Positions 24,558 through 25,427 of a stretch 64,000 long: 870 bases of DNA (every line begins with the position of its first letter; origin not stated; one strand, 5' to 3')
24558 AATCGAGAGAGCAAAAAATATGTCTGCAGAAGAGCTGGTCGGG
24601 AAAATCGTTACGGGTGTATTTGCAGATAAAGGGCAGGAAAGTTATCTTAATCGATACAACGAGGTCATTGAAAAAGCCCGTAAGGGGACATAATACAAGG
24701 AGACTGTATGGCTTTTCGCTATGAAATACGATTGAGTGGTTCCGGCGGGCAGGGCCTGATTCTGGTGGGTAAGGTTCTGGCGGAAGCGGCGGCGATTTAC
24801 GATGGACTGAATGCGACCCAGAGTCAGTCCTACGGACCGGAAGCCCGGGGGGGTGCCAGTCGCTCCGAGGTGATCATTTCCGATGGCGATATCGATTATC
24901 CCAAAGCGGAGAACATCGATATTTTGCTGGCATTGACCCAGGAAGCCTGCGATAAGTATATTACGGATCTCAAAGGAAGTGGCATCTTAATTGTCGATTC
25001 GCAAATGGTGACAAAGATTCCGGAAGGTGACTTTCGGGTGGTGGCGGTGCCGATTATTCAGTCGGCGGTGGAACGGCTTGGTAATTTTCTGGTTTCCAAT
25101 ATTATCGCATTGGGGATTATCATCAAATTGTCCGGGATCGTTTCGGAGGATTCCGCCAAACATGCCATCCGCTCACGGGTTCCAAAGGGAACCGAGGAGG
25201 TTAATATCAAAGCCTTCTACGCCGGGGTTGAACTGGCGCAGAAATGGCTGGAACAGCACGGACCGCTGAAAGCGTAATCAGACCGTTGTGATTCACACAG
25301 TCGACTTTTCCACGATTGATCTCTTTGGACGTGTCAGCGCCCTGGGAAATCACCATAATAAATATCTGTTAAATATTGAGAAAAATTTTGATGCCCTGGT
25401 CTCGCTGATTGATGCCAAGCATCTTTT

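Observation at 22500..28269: Divergent GlnE-like tandem nucleotidyltransferase encoded directly downstream of korDABC (2-oxoacid:ferredoxin oxidoreductase)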

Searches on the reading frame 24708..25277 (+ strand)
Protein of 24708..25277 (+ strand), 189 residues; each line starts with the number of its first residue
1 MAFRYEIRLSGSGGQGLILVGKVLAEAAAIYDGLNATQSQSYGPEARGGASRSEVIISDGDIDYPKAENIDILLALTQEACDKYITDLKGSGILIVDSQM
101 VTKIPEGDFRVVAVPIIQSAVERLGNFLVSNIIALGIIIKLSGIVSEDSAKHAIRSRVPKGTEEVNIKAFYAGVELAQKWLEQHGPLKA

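Call 8: search_protein_families(library=pfam, proteins=[window:24708-25277:+], max_evalue=0.01)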
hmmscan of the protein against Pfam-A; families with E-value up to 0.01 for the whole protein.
window:24708-25277:+ (189 aa): 1 family
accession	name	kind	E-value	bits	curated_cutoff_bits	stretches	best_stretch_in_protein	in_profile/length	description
PF01558.24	POR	-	2.1e-34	119.6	27.4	1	13-175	1-173/173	Pyruvate ferredoxin/flavodoxin oxidoreductase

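Call 9: search_protein_families(library=ncbifam, proteins=[window:24708-25277:+], max_evalue=0.01)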
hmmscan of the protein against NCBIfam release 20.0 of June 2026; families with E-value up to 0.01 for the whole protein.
window:24708-25277:+ (189 aa): 24 families
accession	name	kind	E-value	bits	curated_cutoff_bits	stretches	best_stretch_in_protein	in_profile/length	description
NF006323.0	PRK08537.1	equivalog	1.7e-63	213.3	235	1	4-179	2-180/181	2-oxoacid:ferredoxin oxidoreductase subunit gamma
NF006211.0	PRK08338.1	equivalog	6e-40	136.5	239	1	6-178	2-169/170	2-oxoacid:ferredoxin oxidoreductase subunit gamma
NF006275.0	PRK08441.1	equivalog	2.2e-32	112.1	216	1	4-181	2-182/185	2-oxoglutarate-acceptor oxidoreductase subunit OorC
TIGR03710.1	OAFO_sf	subfamily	1.1e-24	86.9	482.75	1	5-182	2-178/561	2-oxoacid:acceptor oxidoreductase subunit alpha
NF005325.0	PRK06853.1-5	equivalog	6.6e-19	68.4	230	1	6-176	5-190/192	indolepyruvate oxidoreductase subunit beta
TIGR02175.1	PorC_KorC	subfamily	3.9e-17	62.6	81.1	1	5-175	2-173/177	2-oxoacid:acceptor oxidoreductase, gamma subunit, pyruvate/2-ketoisovalerate family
NF005324.0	PRK06853.1-4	equivalog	1.1e-15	58.1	222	1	4-182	2-194/196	indolepyruvate oxidoreductase subunit beta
NF005323.0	PRK06853.1-3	equivalog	2e-15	57.3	238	2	4-102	6-103/197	indolepyruvate oxidoreductase subunit beta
TIGR03334.1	IOR_beta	equivalog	1.7e-14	54.2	205.8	2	5-102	1-97/189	indolepyruvate ferredoxin oxidoreductase subunit beta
NF004916.0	PRK06274.1-2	equivalog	4.5e-14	53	227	1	9-178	7-177/178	indolepyruvate oxidoreductase subunit beta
NF040683.1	PorC_Meth_Thtga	equivalog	5e-14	52.4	270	1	5-175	2-171/177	pyruvate synthase subunit PorC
NF005322.0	PRK06853.1-2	equivalog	1.4e-13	51.1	237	2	6-100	7-101/197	indolepyruvate oxidoreductase subunit beta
NF006321.0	PRK08534.1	equivalog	4e-11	42.9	225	1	6-171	3-171/181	pyruvate ferredoxin oxidoreductase subunit gamma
NF045762.1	PhenlGlyoxDHPadE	equivalog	1.5e-09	37.9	300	1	5-157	2-158/187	NADH-dependent phenylglyoxylate dehydrogenase subunit gamma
NF005326.0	PRK06853.1-6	equivalog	3.3e-09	36.8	348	1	121-181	139-200/202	indolepyruvate oxidoreductase subunit beta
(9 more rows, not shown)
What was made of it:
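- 24708..25277 (+): korC: gamma subunit, 189 aa. Calls 8 and 9: POR domain.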

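Call 82: search_solved_structures(query=window:24708-25277:+, max_evalue=0.001, show_alignments=4)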
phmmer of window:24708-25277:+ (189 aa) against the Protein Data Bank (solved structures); distinct sequences matched with E-value up to 0.001: 6.
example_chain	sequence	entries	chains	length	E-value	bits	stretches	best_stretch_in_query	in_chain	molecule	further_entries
3on3_A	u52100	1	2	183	3.9e-65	222.2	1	2-177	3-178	Keto/oxoacid ferredoxin oxidoreductase, gamma subunit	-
8ys5_B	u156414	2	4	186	7.3e-27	97.6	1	6-177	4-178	2-oxoglutarate:acceptor oxidoreductase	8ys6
3g2e_A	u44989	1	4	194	5.4e-25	91.5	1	1-179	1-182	OORC subunit of 2-oxoglutarate:acceptor oxidoreductase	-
6n2n_A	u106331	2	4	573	2.6e-09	40.4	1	7-179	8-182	Pyruvate flavodoxin/ferredoxin oxidoreductase domain protein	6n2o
9bt4_E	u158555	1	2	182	3e-07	33.7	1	6-176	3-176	Pyruvate:Ferredoxin Oxidoreductase, subunit gamma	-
2raa_A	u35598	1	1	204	3.7e-05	26.9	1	5-157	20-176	Pyruvate synthase subunit porC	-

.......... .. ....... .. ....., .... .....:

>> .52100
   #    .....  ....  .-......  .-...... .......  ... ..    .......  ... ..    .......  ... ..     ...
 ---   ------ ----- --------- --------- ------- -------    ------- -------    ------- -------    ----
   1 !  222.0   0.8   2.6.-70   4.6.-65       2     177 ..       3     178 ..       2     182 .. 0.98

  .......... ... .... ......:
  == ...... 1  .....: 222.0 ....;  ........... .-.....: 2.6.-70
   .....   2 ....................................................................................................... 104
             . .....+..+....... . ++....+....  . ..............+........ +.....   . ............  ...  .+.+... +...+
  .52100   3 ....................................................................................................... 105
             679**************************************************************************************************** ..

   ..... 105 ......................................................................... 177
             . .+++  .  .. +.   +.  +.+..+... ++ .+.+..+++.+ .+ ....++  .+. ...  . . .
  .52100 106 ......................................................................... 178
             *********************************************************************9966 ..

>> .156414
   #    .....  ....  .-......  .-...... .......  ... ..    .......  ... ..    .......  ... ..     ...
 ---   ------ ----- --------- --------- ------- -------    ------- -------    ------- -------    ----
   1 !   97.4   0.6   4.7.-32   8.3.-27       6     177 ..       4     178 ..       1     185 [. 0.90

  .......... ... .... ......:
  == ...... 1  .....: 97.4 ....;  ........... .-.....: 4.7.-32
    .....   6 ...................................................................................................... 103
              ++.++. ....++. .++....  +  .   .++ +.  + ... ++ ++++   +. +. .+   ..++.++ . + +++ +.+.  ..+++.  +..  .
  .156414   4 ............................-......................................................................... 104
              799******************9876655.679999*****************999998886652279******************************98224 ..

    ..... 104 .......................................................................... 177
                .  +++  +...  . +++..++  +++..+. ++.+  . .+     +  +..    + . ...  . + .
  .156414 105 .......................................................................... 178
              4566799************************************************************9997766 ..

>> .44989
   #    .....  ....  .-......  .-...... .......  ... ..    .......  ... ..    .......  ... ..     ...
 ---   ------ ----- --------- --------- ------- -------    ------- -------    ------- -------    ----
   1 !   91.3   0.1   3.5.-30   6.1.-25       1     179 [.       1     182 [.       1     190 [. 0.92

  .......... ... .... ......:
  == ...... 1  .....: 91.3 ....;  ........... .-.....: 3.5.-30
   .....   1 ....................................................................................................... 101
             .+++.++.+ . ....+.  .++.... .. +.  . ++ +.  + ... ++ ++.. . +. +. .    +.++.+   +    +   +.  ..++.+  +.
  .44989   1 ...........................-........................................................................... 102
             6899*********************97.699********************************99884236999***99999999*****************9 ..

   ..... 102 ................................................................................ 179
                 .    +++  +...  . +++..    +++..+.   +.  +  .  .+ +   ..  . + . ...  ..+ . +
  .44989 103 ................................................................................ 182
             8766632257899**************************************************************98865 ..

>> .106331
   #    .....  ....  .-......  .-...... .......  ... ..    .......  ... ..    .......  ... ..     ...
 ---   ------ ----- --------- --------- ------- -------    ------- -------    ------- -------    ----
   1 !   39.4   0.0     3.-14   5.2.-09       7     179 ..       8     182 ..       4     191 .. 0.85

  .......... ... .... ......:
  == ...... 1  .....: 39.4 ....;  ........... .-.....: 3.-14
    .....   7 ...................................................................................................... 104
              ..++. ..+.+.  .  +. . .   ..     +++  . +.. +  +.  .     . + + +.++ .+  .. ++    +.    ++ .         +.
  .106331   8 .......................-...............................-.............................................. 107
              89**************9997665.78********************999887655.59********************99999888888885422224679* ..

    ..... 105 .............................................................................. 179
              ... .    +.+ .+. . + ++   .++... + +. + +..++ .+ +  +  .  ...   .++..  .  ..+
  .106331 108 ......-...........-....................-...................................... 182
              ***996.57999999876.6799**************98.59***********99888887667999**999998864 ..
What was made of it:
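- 24708..25277 (+): Call 82: E 3.9e-65 to the gamma-subunit structure 3on3.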

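Call 84: find_homologous_proteins(query=window:24708-25277:+, max_evalue=1e-20)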
Query window:24708-25277:+ (189 aa): 7991 proteins with E <= 1e-20 among 8000 candidates; the best 120 are listed.
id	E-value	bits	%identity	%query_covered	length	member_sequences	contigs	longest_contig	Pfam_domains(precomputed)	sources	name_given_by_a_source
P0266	5.0e-112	390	98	100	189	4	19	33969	PF01558.26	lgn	-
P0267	3.5e-106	371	93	99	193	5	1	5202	PF01558.26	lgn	-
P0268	2.4e-103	361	88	100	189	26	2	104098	PF01558.26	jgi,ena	-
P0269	2.8e-102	358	86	100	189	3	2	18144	PF01558.26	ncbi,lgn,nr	ncbi:MAG: 2-oxoacid:acceptor oxidoreductase family protein [Candidatus Marinimicrobia bacterium]|nr:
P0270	6.6e-102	357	86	100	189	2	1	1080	PF01558.26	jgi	-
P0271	9.8e-101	353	85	100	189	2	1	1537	PF01558.26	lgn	-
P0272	2.7e-99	348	86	99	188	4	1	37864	PF01558.26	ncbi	-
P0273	3.1e-98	345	85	99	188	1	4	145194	PF01558.26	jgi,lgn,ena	-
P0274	5.1e-98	344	86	97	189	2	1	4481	PF01558.26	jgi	jgi:2-oxoglutarate ferredoxin oxidoreductase subunit gamma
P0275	1.6e-97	342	84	99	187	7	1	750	PF01558.26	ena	-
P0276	2.9e-97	342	84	99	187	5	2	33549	PF01558.26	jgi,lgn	-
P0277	6.0e-96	337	85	97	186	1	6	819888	PF01558.26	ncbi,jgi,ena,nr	ncbi:MAG TPA: 2-oxoacid:acceptor oxidoreductase family protein [Candidatus Marinimicrobia bacterium]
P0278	1.6e-95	336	84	97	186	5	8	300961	PF01558.26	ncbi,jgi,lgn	jgi:2-oxoglutarate ferredoxin oxidoreductase subunit gamma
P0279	1.8e-95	336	82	99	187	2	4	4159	PF01558.26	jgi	jgi:2-oxoglutarate ferredoxin oxidoreductase subunit gamma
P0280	2.3e-95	335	84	97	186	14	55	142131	PF01558.26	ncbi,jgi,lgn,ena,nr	ncbi:MAG: 2-oxoacid:acceptor oxidoreductase family protein [Candidatus Marinimicrobia bacterium]|jgi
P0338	8.2e-74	265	69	95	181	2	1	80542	PF01558.26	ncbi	ncbi:MAG: 2-oxoacid:acceptor oxidoreductase family protein [bacterium]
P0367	5.7e-73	262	68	95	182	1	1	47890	PF01558.26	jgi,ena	-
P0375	9.4e-73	262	70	95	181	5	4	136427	PF01558.26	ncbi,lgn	-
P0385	1.5e-72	261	70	94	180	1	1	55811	PF01558.26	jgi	jgi:2-oxoglutarate ferredoxin oxidoreductase subunit gamma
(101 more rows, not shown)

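Call 85: find_encoding_contigs(protein=P0338, flank=6000, max_places=1)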
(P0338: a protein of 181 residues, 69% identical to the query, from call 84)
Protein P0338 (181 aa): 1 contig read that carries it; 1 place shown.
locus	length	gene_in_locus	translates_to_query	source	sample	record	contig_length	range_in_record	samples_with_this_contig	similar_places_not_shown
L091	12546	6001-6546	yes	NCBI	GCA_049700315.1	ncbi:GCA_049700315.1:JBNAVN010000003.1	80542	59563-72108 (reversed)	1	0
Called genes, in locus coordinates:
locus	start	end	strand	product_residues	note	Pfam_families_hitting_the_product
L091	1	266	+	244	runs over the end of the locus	PF19502:DUF6036 (faint)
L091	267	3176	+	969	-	PF08335:GlnD_UR_UTase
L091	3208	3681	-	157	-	-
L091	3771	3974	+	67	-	PF13187:Fer4_9, PF12797:Fer4_2 (faint), PF12837:Fer4_6 (faint), PF13237:Fer4_10, PF14697:Fer4_21, PF12800:Fer4_4 (faint), PF12838:Fer4_7 (weak), PF00037:Fer4 (weak)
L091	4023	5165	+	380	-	PF01855:POR_N, PF02780:Transketolase_C (weak), PF17147:PFOR_II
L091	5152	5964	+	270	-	PF02775:TPP_enzyme_C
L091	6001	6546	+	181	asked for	PF01558:POR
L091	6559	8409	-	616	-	PF17900:Peptidase_M1_N (weak), PF01433:Peptidase_M1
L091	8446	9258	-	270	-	PF00491:Arginase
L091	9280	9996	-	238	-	PF12838:Fer4_7, PF13187:Fer4_9, PF13237:Fer4_10 (weak), PF14697:Fer4_21, PF14697:Fer4_21, PF12838:Fer4_7, PF13187:Fer4_9, PF00037:Fer4, +16 more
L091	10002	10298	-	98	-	PF08734:GYD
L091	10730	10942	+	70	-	PF00313:CSD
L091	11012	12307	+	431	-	PF07719:TPR_2 (faint), PF13424:TPR_12 (faint), PF00515:TPR_1 (faint), PF13176:TPR_7 (faint), PF13181:TPR_8 (faint), PF13371:TPR_9 (faint), PF13428:TPR_14 (faint), PF14559:TPR_19 (weak), +1 more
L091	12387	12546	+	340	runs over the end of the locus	PF17792:ThiD2, PF02581:TMP-TENI, PF03060:NMO (weak)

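Call 86: find_encoding_contigs(protein=P0375, flank=6000, max_places=1)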
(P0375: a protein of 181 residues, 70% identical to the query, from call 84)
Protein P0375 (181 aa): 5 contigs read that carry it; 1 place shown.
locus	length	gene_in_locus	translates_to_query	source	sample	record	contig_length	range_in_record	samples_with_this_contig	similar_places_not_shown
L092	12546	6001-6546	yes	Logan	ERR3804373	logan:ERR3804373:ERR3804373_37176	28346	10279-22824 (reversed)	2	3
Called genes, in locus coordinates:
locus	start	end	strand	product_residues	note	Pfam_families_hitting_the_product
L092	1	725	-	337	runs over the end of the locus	PF04015:DUF362, PF00037:Fer4 (weak)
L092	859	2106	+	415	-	PF00330:Aconitase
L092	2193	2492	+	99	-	PF13187:Fer4_9 (faint), PF13237:Fer4_10 (faint), PF14697:Fer4_21 (weak), PF12797:Fer4_2 (faint), PF12837:Fer4_6 (faint), PF00037:Fer4 (weak), PF12800:Fer4_4 (faint), PF12838:Fer4_7, +1 more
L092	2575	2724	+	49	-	-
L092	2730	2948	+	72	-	-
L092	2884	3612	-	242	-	-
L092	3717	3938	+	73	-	PF12797:Fer4_2 (faint), PF14697:Fer4_21, PF00037:Fer4 (faint), PF12837:Fer4_6 (faint), PF13237:Fer4_10, PF12800:Fer4_4 (faint), PF12838:Fer4_7, PF13187:Fer4_9 (weak)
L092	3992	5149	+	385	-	PF01855:POR_N, PF17147:PFOR_II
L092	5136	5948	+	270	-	PF02775:TPP_enzyme_C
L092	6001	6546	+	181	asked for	PF01558:POR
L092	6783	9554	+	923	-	PF01433:Peptidase_M1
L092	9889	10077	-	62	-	PF00037:Fer4, PF12797:Fer4_2 (faint), PF12837:Fer4_6 (faint), PF13237:Fer4_10 (weak), PF12838:Fer4_7 (weak), PF13187:Fer4_9 (weak)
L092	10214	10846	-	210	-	PF08843:AbiEii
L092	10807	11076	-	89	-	PF21956:DUF6922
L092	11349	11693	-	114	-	PF01934:HepT-like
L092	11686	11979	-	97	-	PF18765:Polbeta, PF01909:NTP_transf_2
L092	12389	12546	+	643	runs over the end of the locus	PF00990:GGDEF, PF17853:GGDEF_2 (weak), PF00158:Sigma54_activat, PF14532:Sigma54_activ_2, PF07728:AAA_5 (faint), PF25601:AAA_lid_14, PF02954:HTH_8 (weak)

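Call 87: find_encoding_contigs(protein=P0385, flank=6000, max_places=1)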
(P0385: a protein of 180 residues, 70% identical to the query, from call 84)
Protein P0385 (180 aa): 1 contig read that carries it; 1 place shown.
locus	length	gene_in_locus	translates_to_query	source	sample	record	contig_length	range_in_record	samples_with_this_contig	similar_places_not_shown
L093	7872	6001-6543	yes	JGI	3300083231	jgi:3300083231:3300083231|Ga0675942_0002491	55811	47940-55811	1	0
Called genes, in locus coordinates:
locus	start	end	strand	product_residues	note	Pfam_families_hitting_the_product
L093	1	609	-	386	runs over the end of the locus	PF01855:POR_N, PF17147:PFOR_II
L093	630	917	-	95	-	PF13187:Fer4_9 (faint), PF13237:Fer4_10 (faint), PF13484:Fer4_16 (faint), PF14697:Fer4_21 (faint), PF25160:LdpA_Fe-S-bd (faint), PF12797:Fer4_2 (weak), PF00037:Fer4 (weak), PF12838:Fer4_7, +2 more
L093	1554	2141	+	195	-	PF00583:Acetyltransf_1, PF13508:Acetyltransf_7 (weak), PF08445:FR47 (weak)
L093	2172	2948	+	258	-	-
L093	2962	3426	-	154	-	-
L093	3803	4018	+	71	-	PF13484:Fer4_16 (faint), PF14697:Fer4_21 (faint), PF12797:Fer4_2 (weak), PF00037:Fer4 (weak), PF13237:Fer4_10, PF13187:Fer4_9, PF12838:Fer4_7, PF00037:Fer4 (weak), +3 more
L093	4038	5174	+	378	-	PF01855:POR_N, PF02780:Transketolase_C (weak), PF17147:PFOR_II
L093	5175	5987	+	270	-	PF02775:TPP_enzyme_C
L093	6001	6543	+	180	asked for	PF01558:POR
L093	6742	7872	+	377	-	?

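Call 88: find_encoding_contigs(protein=P0367, flank=6000, max_places=1)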
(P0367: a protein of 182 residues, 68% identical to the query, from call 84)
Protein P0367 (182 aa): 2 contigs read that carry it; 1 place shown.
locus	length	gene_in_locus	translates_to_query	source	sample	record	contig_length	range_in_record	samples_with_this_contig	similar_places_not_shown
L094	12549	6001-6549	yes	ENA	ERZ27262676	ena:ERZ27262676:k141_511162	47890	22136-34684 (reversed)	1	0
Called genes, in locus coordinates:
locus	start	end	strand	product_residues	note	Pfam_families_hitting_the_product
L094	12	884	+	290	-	PF01207:Dus, PF01180:DHO_dh (faint)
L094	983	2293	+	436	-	-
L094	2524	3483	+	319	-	PF00696:AA_kinase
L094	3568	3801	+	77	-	PF14697:Fer4_21 (faint), PF13484:Fer4_16 (faint), PF12797:Fer4_2 (faint), PF00037:Fer4 (faint), PF12837:Fer4_6 (faint), PF13237:Fer4_10 (weak), PF12838:Fer4_7 (weak), PF13187:Fer4_9 (weak), +1 more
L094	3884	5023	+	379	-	PF01855:POR_N, PF17147:PFOR_II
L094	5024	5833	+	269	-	PF02775:TPP_enzyme_C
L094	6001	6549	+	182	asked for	PF01558:POR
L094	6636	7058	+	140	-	PF00334:NDK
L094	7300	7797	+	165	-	PF02620:YceD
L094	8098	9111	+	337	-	PF02504:FA_synthesis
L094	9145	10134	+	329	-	PF00108:Thiolase_N (weak), PF08545:ACP_syn_III, PF08541:ACP_syn_III_C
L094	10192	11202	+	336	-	PF03783:CsgG, PF19867:DUF6340 (weak), PF13414:TPR_11, PF13428:TPR_14 (faint), PF13432:TPR_16, PF13431:TPR_17 (weak), PF00515:TPR_1 (weak), PF07719:TPR_2 (weak)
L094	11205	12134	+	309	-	PF00698:Acyl_transf_1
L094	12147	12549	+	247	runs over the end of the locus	PF00106:adh_short, PF08659:KR, PF13561:adh_short_C2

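Call 90: search_protein_families(library=pfam, proteins=[L092:2884-3612:-], max_evalue=1)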
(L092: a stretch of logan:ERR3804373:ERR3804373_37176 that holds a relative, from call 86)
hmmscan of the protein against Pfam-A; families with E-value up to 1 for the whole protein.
L092:2884-3612:- (242 aa): 0 families
